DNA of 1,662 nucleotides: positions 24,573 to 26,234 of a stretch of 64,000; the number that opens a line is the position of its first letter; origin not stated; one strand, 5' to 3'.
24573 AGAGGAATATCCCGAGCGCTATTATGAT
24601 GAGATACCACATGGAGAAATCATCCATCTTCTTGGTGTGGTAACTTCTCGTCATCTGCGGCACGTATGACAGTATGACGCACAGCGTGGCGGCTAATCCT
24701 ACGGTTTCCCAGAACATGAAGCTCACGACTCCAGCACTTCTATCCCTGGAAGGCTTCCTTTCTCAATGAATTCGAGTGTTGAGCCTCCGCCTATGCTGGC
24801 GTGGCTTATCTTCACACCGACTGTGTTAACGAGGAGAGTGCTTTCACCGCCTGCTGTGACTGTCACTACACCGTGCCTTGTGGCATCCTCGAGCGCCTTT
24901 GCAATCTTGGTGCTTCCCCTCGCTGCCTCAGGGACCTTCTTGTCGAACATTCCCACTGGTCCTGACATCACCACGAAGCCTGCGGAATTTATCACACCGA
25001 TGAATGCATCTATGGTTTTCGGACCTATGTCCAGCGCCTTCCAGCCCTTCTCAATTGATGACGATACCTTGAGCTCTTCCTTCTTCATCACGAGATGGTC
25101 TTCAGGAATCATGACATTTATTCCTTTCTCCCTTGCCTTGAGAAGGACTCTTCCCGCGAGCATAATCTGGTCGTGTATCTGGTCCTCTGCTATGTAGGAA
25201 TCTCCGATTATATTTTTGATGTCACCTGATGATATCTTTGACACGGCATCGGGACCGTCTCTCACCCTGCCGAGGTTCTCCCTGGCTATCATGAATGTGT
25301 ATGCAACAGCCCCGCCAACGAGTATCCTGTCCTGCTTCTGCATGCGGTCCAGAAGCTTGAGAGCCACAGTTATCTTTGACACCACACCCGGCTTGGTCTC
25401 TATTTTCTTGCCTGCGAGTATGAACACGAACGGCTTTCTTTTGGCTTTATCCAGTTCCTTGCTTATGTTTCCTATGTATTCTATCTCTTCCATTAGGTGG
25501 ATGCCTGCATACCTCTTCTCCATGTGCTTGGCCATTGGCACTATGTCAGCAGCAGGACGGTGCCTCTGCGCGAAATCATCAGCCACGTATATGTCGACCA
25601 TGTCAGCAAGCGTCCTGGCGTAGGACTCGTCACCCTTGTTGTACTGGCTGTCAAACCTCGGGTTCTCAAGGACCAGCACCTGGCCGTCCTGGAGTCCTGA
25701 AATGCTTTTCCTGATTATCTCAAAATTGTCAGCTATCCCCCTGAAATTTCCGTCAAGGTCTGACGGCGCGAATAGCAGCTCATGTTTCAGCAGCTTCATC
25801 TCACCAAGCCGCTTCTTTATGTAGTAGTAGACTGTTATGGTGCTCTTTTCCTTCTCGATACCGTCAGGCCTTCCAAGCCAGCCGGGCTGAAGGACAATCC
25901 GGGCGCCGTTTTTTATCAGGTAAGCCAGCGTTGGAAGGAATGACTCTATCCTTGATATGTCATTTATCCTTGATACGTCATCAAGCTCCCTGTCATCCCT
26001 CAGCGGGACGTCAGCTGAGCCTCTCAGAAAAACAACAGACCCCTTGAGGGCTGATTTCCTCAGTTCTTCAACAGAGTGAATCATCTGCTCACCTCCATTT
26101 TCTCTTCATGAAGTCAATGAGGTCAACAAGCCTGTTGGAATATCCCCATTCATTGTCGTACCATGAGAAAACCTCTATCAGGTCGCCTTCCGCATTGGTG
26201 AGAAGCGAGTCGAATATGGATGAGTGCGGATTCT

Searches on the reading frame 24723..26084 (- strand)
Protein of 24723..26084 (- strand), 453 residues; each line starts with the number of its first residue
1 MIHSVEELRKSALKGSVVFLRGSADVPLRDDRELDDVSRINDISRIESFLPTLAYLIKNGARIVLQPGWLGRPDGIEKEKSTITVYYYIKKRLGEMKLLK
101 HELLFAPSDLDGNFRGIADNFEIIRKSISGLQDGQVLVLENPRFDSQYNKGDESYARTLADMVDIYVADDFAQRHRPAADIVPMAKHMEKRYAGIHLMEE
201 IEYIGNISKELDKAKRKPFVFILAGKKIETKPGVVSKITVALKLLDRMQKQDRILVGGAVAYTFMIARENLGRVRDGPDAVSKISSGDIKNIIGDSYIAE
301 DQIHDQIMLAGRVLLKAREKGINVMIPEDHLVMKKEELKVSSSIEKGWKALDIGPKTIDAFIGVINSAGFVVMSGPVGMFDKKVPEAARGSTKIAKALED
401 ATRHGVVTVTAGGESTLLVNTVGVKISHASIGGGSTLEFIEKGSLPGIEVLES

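Call 20: search_protein_families(library=pfam, proteins=[window:24723-26084:-], max_evalue=0.001)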
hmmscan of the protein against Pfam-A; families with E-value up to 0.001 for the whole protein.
window:24723-26084:- (453 aa): 1 family
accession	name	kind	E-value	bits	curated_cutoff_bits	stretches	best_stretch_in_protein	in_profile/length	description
PF00162.24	PGK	-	7.5e-69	233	27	1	11-441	4-377/379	Phosphoglycerate kinase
